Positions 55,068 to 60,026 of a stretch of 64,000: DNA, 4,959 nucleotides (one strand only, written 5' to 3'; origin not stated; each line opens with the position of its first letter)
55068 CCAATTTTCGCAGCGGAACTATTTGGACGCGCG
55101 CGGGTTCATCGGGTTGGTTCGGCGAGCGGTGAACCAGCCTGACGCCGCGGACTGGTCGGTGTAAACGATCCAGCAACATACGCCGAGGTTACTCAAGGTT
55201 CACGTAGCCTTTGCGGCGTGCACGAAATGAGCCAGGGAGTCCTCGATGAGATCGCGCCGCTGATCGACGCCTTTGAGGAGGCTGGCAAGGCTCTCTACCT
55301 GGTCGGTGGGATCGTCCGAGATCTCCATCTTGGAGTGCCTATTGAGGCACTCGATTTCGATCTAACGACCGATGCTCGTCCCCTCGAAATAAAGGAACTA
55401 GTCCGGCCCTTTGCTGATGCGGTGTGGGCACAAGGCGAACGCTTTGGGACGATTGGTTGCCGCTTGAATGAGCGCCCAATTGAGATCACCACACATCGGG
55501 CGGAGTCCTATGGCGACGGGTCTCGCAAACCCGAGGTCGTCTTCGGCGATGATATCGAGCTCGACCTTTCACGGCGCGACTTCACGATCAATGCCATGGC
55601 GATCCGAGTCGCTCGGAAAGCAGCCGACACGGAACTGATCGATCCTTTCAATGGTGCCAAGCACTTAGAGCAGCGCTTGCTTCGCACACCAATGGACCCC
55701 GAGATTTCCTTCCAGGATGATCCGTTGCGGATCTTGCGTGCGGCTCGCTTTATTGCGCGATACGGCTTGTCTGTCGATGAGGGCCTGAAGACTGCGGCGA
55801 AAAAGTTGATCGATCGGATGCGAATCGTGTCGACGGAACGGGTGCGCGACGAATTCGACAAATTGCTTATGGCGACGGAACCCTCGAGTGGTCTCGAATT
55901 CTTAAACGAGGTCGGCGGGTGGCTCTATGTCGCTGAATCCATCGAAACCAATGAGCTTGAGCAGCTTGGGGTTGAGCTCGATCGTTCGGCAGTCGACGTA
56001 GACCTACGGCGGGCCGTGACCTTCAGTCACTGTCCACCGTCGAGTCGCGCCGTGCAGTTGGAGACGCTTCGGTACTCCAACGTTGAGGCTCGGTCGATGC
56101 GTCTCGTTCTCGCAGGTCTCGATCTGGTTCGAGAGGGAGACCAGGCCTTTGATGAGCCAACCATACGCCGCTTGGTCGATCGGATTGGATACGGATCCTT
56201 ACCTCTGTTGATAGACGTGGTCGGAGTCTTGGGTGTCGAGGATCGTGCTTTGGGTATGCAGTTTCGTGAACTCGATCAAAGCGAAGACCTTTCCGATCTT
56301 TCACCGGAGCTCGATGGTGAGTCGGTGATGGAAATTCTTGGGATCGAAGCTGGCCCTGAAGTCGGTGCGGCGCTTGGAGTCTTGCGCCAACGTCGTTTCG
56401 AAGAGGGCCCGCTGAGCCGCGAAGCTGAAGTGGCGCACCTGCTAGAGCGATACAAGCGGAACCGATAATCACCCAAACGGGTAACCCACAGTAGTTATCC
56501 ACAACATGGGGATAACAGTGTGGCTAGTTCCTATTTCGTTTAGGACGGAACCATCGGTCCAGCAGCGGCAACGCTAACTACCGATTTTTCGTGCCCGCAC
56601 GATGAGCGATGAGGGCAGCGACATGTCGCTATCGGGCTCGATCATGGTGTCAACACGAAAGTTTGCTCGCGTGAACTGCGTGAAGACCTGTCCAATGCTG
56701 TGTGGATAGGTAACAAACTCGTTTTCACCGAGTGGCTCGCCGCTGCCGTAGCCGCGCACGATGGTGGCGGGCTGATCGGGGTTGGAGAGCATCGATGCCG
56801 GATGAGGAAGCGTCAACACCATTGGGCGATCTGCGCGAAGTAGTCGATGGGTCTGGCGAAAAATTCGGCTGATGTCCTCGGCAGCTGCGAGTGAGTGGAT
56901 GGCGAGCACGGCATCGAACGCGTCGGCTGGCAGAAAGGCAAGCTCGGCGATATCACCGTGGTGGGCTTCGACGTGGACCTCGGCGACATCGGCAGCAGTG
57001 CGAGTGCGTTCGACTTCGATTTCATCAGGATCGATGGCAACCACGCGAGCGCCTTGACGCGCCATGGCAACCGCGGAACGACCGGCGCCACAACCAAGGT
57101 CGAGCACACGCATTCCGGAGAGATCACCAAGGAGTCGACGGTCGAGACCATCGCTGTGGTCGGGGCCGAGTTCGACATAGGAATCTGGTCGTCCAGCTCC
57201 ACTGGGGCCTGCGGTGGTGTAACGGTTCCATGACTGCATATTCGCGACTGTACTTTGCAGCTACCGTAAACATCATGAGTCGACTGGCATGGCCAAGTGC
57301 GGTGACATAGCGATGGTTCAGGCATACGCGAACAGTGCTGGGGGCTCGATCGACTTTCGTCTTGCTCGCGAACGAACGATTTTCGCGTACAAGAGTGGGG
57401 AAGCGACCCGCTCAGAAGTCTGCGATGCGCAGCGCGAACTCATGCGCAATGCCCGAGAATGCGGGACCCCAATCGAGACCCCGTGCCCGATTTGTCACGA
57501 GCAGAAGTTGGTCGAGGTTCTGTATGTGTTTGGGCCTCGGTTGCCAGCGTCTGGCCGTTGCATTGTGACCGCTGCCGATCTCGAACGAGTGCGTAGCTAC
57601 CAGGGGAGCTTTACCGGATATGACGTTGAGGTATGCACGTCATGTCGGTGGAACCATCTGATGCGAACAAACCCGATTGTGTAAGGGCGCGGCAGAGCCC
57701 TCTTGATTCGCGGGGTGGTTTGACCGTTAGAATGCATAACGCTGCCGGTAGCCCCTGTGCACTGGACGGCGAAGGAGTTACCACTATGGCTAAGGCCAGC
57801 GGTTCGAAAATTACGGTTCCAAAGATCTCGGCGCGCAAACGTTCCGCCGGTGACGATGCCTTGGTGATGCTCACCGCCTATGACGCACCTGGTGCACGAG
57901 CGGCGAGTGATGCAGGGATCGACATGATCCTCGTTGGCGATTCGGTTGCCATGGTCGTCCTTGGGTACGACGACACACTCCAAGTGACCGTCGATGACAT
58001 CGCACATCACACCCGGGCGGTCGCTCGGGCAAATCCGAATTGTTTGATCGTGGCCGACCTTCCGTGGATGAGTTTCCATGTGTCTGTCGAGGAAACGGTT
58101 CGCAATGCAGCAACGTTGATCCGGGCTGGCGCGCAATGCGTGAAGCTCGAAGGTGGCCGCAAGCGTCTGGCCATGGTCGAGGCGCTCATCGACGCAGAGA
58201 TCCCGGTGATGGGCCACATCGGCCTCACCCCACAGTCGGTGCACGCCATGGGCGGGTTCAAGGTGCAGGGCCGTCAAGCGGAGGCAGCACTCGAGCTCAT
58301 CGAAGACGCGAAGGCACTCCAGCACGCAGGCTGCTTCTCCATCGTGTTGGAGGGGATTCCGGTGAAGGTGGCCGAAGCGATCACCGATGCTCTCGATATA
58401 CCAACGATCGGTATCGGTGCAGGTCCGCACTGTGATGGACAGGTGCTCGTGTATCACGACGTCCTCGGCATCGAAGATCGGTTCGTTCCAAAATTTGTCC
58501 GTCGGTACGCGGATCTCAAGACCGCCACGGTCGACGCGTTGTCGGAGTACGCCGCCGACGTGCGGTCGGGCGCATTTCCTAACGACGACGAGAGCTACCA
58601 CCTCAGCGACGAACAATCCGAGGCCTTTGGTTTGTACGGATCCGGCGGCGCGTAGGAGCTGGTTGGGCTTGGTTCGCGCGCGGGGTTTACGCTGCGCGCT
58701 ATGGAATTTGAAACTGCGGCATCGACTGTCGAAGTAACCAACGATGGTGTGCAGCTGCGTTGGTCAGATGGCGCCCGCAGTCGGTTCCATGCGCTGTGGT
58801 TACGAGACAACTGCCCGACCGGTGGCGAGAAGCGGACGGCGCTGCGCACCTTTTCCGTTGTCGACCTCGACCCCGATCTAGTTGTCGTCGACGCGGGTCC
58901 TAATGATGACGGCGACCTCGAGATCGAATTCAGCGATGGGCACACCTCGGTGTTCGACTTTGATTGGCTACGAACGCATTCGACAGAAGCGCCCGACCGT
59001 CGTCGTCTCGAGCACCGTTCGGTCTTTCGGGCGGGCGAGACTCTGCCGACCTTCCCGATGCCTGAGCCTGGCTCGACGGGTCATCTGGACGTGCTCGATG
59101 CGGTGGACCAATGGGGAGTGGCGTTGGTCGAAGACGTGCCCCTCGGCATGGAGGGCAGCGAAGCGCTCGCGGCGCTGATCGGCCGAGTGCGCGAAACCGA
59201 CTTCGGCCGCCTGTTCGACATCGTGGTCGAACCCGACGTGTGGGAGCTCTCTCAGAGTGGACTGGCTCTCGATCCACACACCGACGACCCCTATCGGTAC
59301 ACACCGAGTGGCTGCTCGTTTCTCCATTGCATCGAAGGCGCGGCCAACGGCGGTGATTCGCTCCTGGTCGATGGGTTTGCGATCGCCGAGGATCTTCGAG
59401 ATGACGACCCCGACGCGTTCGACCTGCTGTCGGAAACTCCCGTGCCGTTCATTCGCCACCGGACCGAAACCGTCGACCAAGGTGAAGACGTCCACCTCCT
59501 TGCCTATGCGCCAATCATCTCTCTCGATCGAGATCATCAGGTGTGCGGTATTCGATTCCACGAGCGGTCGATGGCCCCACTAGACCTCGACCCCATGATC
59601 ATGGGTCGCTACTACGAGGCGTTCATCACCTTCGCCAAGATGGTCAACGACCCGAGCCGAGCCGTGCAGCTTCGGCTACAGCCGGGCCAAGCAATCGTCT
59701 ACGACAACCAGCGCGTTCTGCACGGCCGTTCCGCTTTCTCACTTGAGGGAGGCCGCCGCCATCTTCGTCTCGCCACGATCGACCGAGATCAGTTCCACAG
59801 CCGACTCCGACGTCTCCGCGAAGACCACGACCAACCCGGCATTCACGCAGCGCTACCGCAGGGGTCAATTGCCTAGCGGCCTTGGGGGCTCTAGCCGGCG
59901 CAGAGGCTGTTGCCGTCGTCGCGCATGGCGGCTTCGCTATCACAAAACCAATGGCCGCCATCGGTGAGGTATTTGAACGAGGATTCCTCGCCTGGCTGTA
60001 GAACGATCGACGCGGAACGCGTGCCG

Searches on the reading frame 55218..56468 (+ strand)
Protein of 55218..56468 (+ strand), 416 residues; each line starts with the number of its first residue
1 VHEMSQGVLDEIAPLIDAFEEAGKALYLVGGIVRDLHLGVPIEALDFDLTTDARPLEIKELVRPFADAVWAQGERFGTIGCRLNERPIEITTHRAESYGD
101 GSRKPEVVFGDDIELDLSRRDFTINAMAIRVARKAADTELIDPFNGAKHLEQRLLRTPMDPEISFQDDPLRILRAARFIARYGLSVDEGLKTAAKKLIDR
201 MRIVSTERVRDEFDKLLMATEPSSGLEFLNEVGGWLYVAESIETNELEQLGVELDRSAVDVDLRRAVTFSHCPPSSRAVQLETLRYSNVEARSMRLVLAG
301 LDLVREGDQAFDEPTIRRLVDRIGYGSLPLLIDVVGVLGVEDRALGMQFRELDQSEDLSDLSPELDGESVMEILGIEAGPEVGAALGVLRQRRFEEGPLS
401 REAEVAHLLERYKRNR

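Call 49: search_protein_families(library=pfam, proteins=[window:55218-56468:+], max_evalue=0.00001)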
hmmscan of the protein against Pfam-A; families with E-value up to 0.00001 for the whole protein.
window:55218-56468:+ (416 aa): 2 families
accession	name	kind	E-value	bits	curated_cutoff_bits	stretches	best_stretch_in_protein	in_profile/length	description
PF01743.26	PolyA_pol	-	8.2e-31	107.4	23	1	26-156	1-126/126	Poly A polymerase head domain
PF12627.12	PolyA_pol_RNAbd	-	5.9e-09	36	22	1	183-233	1-51/64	Probable RNA and SrmB- binding site of polymerase A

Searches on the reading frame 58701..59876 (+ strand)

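Call 49: search_protein_families(library=pfam, proteins=[window:58701-59876:+], max_evalue=0.00001)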
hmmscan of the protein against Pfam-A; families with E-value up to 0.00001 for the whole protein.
window:58701-59876:+ (391 aa): 2 families
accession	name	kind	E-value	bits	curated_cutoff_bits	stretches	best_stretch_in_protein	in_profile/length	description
PF02668.22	TauD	-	3.3e-40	139.1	27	1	128-358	27-266/267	Taurine catabolism dioxygenase TauD, TfdA family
PF06155.17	GBBH-like_N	-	2.1e-12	48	22.8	1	13-91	6-85/85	Gamma-butyrobetaine hydroxylase-like, N-terminal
